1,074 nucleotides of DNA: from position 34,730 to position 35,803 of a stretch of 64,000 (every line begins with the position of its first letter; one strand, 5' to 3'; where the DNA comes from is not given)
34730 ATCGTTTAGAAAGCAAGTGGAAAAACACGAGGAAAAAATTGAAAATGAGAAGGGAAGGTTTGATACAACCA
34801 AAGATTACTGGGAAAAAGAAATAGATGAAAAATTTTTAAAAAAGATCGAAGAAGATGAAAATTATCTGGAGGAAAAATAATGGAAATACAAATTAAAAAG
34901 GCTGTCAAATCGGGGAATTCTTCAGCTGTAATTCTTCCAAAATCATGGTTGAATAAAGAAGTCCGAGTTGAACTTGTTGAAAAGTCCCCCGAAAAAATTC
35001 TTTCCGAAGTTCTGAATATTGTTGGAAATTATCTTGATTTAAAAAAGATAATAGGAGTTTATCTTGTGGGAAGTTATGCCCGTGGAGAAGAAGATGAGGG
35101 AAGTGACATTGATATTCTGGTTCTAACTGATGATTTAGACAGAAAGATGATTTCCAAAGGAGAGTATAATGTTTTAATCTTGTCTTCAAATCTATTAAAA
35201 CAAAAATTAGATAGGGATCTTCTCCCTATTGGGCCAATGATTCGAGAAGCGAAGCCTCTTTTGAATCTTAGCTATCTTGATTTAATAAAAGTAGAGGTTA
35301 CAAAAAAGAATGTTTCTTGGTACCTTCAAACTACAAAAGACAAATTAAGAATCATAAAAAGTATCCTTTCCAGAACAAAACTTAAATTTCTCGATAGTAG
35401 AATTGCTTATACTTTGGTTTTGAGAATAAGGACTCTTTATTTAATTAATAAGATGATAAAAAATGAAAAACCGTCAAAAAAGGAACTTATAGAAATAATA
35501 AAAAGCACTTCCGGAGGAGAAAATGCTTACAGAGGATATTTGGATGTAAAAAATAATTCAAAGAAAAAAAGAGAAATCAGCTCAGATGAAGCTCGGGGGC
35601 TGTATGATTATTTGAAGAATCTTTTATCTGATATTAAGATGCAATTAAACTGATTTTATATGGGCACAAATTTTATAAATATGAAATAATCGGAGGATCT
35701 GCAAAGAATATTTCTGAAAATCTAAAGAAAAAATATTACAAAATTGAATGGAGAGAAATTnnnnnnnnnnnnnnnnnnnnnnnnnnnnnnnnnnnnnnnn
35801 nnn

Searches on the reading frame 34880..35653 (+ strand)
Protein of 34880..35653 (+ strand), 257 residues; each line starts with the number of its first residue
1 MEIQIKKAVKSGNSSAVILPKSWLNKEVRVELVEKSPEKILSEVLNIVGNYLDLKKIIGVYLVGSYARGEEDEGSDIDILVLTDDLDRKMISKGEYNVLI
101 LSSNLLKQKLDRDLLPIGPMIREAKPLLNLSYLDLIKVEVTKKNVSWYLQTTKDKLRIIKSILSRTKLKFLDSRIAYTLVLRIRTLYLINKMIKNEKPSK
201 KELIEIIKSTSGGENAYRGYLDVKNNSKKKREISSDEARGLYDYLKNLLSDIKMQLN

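Call 3: search_protein_families(library=pfam, proteins=[window:34880-35653:+], max_evalue=1)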
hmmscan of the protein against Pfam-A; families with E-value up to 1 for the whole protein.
window:34880-35653:+ (257 aa): 5 families
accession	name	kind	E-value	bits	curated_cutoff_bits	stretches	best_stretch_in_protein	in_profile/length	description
PF01909.29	NTP_transf_2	-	1e-10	42.3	21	1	54-119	11-47/93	Nucleotidyltransferase domain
PF18765.7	Polbeta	-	1.2e-08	35.4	26.9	1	55-111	11-61/93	Polymerase beta, Nucleotidyltransferase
PF14792.12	DNA_pol_B_palm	-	0.0011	19.6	25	1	53-90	20-56/113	DNA polymerase beta palm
PF22600.2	MTPAP-like_central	-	0.01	16.4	27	1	40-97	25-79/139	Poly(A) RNA polymerase, mitochondrial-like, central palm domain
PF04014.23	MazE_antitoxin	-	0.068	13.6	24.7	1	9-26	2-19/48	Antidote-toxin recognition MazE, bacterial antitoxin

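Call 4: search_protein_families(library=ncbifam, proteins=[window:34880-35653:+], max_evalue=1)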
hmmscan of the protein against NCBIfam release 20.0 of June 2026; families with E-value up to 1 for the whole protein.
window:34880-35653:+ (257 aa): 10 families
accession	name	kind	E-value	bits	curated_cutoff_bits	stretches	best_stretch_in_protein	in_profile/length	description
NF051895.1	anti_phage_HalB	equivalog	1.2e-09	38.1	190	1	62-178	4-123/211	anti-phage Hailong system nucleotidyltransferase HalB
NF047752.1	MntA_antitoxin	equivalog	4.7e-07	29.7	60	1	56-111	6-54/106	type VII toxin-antitoxin system MntA family adenylyltransferase antitoxin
NF033496.0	DUF2080_fam_acc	subfamily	7.6e-06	25.4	22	1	2-30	2-30/34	DUF2080 family transposase-associated protein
NF012212.1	ANT_9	subfamily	5e-05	22.7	340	1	41-85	6-49/249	aminoglycoside nucleotidyltransferase ANT(9)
NF002837.0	PRK03059.1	equivalog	0.0025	15.9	1010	1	26-88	31-93/857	[protein-PII] uridylyltransferase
NF001366.0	PRK00275.1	equivalog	0.0034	15.3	1299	1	39-90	58-111/895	[protein-PII] uridylyltransferase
TIGR01693.1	UTase_glnD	equivalog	0.02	13.1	519.4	1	56-92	42-78/850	[protein-PII] uridylyltransferase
NF002895.0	PRK03381.1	equivalog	0.024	12.7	631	1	38-92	41-93/782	[protein-PII] uridylyltransferase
NF003448.0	PRK05007.1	equivalog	0.03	12.2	1255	1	23-85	45-108/884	bifunctional uridylyltransferase/uridylyl-removing protein GlnD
NF028535.0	ANT_4p_II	subfamily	0.041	13.1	350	1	57-86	19-48/251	ANT(4')-II family aminoglycoside nucleotidyltransferase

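Call 11: find_homologous_proteins(query=window:34880-35653:+, max_evalue=0.001)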
Query window:34880-35653:+ (257 aa): 626 proteins with E <= 0.001 among 2324 candidates; the best 120 are listed.
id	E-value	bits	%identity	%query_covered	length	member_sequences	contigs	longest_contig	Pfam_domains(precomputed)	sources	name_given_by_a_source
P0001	2.6e-94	333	63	100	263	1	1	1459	PF18765.8,PF01909.30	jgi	-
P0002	1.7e-93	331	63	100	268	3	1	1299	PF18765.8,PF01909.30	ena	-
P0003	1.7e-93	331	64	98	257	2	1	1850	PF18765.8,PF01909.30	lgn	-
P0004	6.3e-93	329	63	100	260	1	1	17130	PF18765.8,PF01909.30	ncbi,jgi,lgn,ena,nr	ncbi:MAG: nucleotidyltransferase domain-containing protein [Nanoarchaeota archaeon]|nr:nucleotidyltr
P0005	8.1e-92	325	60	99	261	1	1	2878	PF18765.8,PF14792.13,PF01909.30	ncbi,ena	-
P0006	8.9e-92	325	62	98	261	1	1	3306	PF18765.8,PF01909.30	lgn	-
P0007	1.7e-91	324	64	99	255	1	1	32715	PF18765.8,PF01909.30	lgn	-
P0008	3.1e-91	323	61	100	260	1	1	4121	PF18765.8,PF01909.30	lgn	-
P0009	4.3e-91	323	62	100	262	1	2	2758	PF18765.8,PF01909.30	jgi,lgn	jgi:predicted nucleotidyltransferase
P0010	4.4e-91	323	61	100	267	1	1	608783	PF18765.8,PF01909.30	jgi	jgi:predicted nucleotidyltransferase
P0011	5.3e-91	323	62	100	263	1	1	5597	PF18765.8,PF01909.30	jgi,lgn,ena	-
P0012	7.2e-91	322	61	99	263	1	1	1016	PF18765.8,PF01909.30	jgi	jgi:predicted nucleotidyltransferase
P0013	2.7e-90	320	62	98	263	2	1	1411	PF18765.8,PF01909.30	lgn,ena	-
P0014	2.7e-90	320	61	100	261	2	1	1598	PF18765.8,PF01909.30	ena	-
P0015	3.5e-90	320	62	98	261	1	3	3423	PF18765.8,PF01909.30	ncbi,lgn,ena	-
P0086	2.6e-85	304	60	98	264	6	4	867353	PF18765.8,PF01909.30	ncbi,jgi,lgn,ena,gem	-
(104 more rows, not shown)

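Call 14: find_related_loci(query=A1, collection=genome_contigs, flank=10000)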
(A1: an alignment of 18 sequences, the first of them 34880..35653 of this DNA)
Query A1 (257 aa) in genome_contigs; peptide patterns used: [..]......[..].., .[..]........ (x = any residue, [..] = any of these).
486 stretches matched a pattern; 417 encode a relative of the query (tblastn E <= 1e-3); the best 80 are kept; 80 distinct loci.
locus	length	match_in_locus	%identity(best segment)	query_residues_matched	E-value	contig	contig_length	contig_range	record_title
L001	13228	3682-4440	64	1-253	1e-101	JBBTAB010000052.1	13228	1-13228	MAG: Nanoarchaeota archaeon isolate H43-bin082_1 H43_bin082_1_000000000052, whole genome shotgun sequence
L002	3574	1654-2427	63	1-256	1e-102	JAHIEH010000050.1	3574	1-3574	MAG: Nanoarchaeota archaeon isolate KR11_0.1_MetaG.mb.113 KR11_0.1_MetaG.mb.113_k141_627501, whole genome shotgun sequen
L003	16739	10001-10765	62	1-253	3e-98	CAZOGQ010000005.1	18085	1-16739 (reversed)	MAG TPA_asm: Candidatus Woesearchaeota archaeon isolate SRP214966_co4_519 genome assembly, contig: NODE_2668_length_1808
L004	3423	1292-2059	62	1-253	9e-100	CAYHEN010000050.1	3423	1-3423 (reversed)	MAG TPA_asm: Candidatus Woesearchaeota archaeon isolate ERP119705_co12_12 genome assembly, contig: NODE_41211_length_342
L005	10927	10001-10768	59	1-253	2e-94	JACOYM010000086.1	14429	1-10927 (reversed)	MAG: Candidatus Pacearchaeota archaeon isolate NC_groundwater_179_Ag_S-0.1um_37_8 S4_GD2017_2_S1_scaffold_5525, whole ge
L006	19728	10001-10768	59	1-253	3e-94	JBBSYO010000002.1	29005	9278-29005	MAG: Nanoarchaeota archaeon isolate H52-bin126_1 H52_bin126_1_000000000002, whole genome shotgun sequence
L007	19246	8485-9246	58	3-256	7e-94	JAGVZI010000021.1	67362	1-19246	Candidatus Woesearchaeota archaeon isolate RIFCSPLOWO2_01_FULL_35_31 rifcsplowo2_01_scaffold_459, whole genome shotgun s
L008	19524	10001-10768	59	1-253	2e-93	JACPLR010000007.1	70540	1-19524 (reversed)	MAG: Candidatus Pacearchaeota archaeon isolate NC_groundwater_526_Ag_S-0.1um_30_12 S35_SO-1_scaffold_99804, whole genome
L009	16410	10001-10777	56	1-256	5e-93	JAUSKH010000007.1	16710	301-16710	MAG: Nanoarchaeota archaeon isolate E14_metabat.bin.43 E14_k141_946321, whole genome shotgun sequence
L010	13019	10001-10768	59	1-253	1e-92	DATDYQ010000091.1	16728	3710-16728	MAG TPA_asm: Candidatus Nanoarchaeia archaeon isolate SMAG_U8169 k141_1155128, whole genome shotgun sequence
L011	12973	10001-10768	59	1-253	1e-92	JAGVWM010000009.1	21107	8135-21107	Candidatus Pacearchaeota archaeon isolate RIFCSPHIGHO2_01_FULL_29_23 rifcsphigho2_01_scaffold_7739, whole genome shotgun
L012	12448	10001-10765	60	1-253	2e-92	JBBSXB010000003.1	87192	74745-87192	MAG: Nanoarchaeota archaeon isolate H41-bin091_1 H41_bin091_1_000000000003, whole genome shotgun sequence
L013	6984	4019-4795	59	1-256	4e-92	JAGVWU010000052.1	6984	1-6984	Candidatus Pacearchaeota archaeon isolate RIFOXYC1_FULL_30_12 rifoxyc1_full_scaffold_4274, whole genome shotgun sequence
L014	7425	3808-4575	57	1-253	1e-91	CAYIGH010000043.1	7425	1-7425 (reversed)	MAG TPA_asm: Candidatus Woesearchaeota archaeon isolate ERP119705_co24_289 genome assembly, contig: NODE_15697_length_74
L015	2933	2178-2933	56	1-249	5e-92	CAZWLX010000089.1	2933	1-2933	MAG TPA_asm: Candidatus Woesearchaeota archaeon isolate binchicken_co38_343 genome assembly, contig: NODE_69746_length_2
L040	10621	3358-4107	52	3-253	7e-83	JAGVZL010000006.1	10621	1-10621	Candidatus Woesearchaeota archaeon isolate RIFOXYB1_FULL_31_12 rifoxyb1_full_scaffold_2445, whole genome shotgun sequenc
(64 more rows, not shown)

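Call 27: search_protein_families(library=padloc, proteins=[window:34880-35653:+], max_evalue=0.1)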
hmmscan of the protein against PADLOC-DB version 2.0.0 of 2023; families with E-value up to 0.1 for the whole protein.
window:34880-35653:+ (257 aa): 7 families
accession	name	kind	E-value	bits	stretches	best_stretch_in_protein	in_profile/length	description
PDLC04903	PDC-S09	-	1.7e-07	29.5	1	40-85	10-54/108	-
PDLC04904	PDC-S09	-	2.4e-06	25.7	1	57-85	25-53/104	-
PDLC04906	PDC-S09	-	4e-06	25.1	1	57-85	24-52/98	-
PDLC04902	PDC-S09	-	3.9e-05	21.9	1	56-85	20-49/97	-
PDLC04368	PDC-M05A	-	5.4e-05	21.1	1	60-90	110-140/201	-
PDLC04369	PDC-M05A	-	5.8e-05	20.8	1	43-87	90-133/201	-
PDLC04907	PDC-S09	-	0.00023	19.2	1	56-91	26-61/114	-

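Call 29: predict_structure(alignment_id=A3)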
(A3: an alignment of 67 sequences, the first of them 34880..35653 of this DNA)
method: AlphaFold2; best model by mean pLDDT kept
length: 257 residues; sequences in the alignment: 67
mean_pLDDT: 86.2   pTM: 0.79
mean pLDDT of the five models: 86.2, 85.4, 84.9, 84.2, 83.0
residues with pLDDT >= 90: 149; 70-90: 75; 50-70: 21; < 50: 12
segments of 3 or more residues with pLDDT < 50: 1-3, 9-11, 13-15
pLDDT, mean of each block of 10 residues (from residue 1): 46 52 64 71 93 93 89 83 89 90 94 93 92 91 96 96 88 91 97 93 93 87 80 89 97 94
secondary structure, 60 per line:
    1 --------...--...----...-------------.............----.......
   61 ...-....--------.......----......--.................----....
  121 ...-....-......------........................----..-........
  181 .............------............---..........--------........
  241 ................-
elements in order: E9-11 E14-16 H37-49 E57-63 H65-68 E77-83 E88-93 E96-102 H103-112 H117-123 E125-128 H130-135 H142-165 H173-193 H200-211 H215-224 H235-256

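Call 32: fold_search(model_id=the predicted structure, library=pdb)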
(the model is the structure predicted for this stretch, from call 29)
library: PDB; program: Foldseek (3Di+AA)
matches with E <= 10: 481; with E <= 0.001: 33
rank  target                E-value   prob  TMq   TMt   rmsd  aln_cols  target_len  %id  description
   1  6p06_A                7.3e-07  1.00  0.49  0.49   6.2       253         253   16  Ternary structure of the E52D mutant of ANT-4 with Neomycin and AMPCPP (released 2020-01-29)
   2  6nmk_A                9.7e-07  1.00  0.53  0.53   6.1       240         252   15  Binary complex structure of the T130K mutant of ANT-4'' with Neomycin (released 2020-01-15)
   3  1kny_A                1.1e-06  1.00  0.49  0.49   6.4       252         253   16  KANAMYCIN NUCLEOTIDYLTRANSFERASE (released 1996-08-17)
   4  6un8_A                1.3e-06  1.00  0.51  0.52   6.7       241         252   14  Wild type ANT bound to neomycin (released 2020-05-06)
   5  6p01_A                1.6e-06  1.00  0.53  0.53   6.3       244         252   14  Apo structure of the E52D mutant of ANT-4 (released 2020-01-29)
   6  6nmk_B                2.9e-06  1.00  0.50  0.51   6.1       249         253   14  Binary complex structure of the T130K mutant of ANT-4'' with Neomycin (released 2020-01-15)
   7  9dbj_F                3.3e-06  1.00  0.45  0.52   7.2       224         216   15  Structure of Hailong HalB R164A mutant with non-hydrolyzable dATP (released 2025-05-07)
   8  9dbj_C                3.3e-06  1.00  0.43  0.49  11.2       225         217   17  Structure of Hailong HalB R164A mutant with non-hydrolyzable dATP (released 2025-05-07)
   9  6un8_B                3.5e-06  1.00  0.51  0.52   6.1       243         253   14  Wild type ANT bound to neomycin (released 2020-05-06)
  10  9dbj_B                5.2e-06  1.00  0.46  0.54   7.4       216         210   14  Structure of Hailong HalB R164A mutant with non-hydrolyzable dATP (released 2025-05-07)
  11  9dbj_A                8.7e-06  1.00  0.41  0.47  11.2       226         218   15  Structure of Hailong HalB R164A mutant with non-hydrolyzable dATP (released 2025-05-07)
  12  9dbj_D                9.2e-06  1.00  0.42  0.48  11.4       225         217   16  Structure of Hailong HalB R164A mutant with non-hydrolyzable dATP (released 2025-05-07)
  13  1kan_A                1.0e-05  1.00  0.48  0.49   7.1       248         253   16  MOLECULAR STRUCTURE OF KANAMYCIN NUCLEOTIDYLTRANSFERASE DETERMINED TO 3.0-ANGSTROMS RESOLUTION (released 1994-08-31)
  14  9dbh_B                1.5e-05  1.00  0.41  0.48  11.1       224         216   16  Structure of Hailong HalB in complex with oligodeoxyadenylate (released 2025-05-07)
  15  9dbj_E                1.6e-05  1.00  0.42  0.47  11.5       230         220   16  Structure of Hailong HalB R164A mutant with non-hydrolyzable dATP (released 2025-05-07)
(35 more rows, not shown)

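Call 48: find_related_loci(query=A1, collection=viral_contigs, flank=6000)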
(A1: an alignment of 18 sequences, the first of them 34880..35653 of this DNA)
Query A1 (257 aa) in viral_contigs; peptide patterns used: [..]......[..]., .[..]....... (x = any residue, [..] = any of these).
13 stretches matched a pattern, but none encodes a relative of the query by tblastn (E <= 1e-3).

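Call 78: find_encoding_contigs(protein=P0086, flank=5000, max_places=2)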
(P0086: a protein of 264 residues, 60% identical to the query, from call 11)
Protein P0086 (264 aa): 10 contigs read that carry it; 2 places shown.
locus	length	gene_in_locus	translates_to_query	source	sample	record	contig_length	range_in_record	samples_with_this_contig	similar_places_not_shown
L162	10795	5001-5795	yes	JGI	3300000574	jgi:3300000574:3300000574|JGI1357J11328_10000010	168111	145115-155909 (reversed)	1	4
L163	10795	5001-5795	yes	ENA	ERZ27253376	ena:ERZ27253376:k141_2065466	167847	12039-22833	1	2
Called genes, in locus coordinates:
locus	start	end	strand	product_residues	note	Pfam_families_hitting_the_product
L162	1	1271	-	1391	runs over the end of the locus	PF00092:VWA, PF13519:VWA_2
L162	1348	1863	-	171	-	-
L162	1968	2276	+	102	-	-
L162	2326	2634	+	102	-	-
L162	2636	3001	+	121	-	-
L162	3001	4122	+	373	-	PF03706:LPG_synthase_TM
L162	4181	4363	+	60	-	-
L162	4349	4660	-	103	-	PF05016:ParE_toxin (weak)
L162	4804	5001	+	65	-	-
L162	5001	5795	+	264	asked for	PF01909:NTP_transf_2, PF18765:Polbeta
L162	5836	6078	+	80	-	PF17723:RHH_8, PF01402:RHH_1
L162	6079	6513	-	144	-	PF01850:PIN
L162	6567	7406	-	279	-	-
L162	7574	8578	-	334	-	-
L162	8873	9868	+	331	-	PF00535:Glycos_transf_2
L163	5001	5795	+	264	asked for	PF01909:NTP_transf_2, PF18765:Polbeta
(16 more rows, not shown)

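Call 79: find_encoding_contigs(protein=P0010, flank=5000, max_places=2)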
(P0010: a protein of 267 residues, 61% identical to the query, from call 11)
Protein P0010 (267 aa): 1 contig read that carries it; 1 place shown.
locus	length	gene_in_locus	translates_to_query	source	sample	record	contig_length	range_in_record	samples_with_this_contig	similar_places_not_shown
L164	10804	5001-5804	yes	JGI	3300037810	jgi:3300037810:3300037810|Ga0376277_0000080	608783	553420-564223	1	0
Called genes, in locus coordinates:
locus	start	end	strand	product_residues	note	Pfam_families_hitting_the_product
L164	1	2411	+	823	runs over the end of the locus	PF03104:DNA_pol_B_exo1, PF10108:DNA_pol_B_exo2, PF13482:RNase_H_2 (faint), PF00136:DNA_pol_B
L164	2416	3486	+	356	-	PF17125:Methyltr_RsmF_N, PF01728:FtsJ (weak), PF01189:Methyltr_RsmB-F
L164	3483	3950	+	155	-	PF13636:Methyltranf_PUA (weak)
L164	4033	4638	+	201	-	-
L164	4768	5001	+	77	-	-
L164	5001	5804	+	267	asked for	PF18765:Polbeta, PF01909:NTP_transf_2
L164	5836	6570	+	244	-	PF04402:SIMPL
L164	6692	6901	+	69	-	-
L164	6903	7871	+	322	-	PF00557:Peptidase_M24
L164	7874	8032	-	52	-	-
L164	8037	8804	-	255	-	-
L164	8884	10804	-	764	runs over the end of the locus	PF02359:CDC48_N, PF02933:CDC48_2, PF05496:RuvB_N (weak), PF00004:AAA, PF07724:AAA_2 (weak), PF17862:AAA_lid_3, PF00004:AAA, PF17862:AAA_lid_3, +24 more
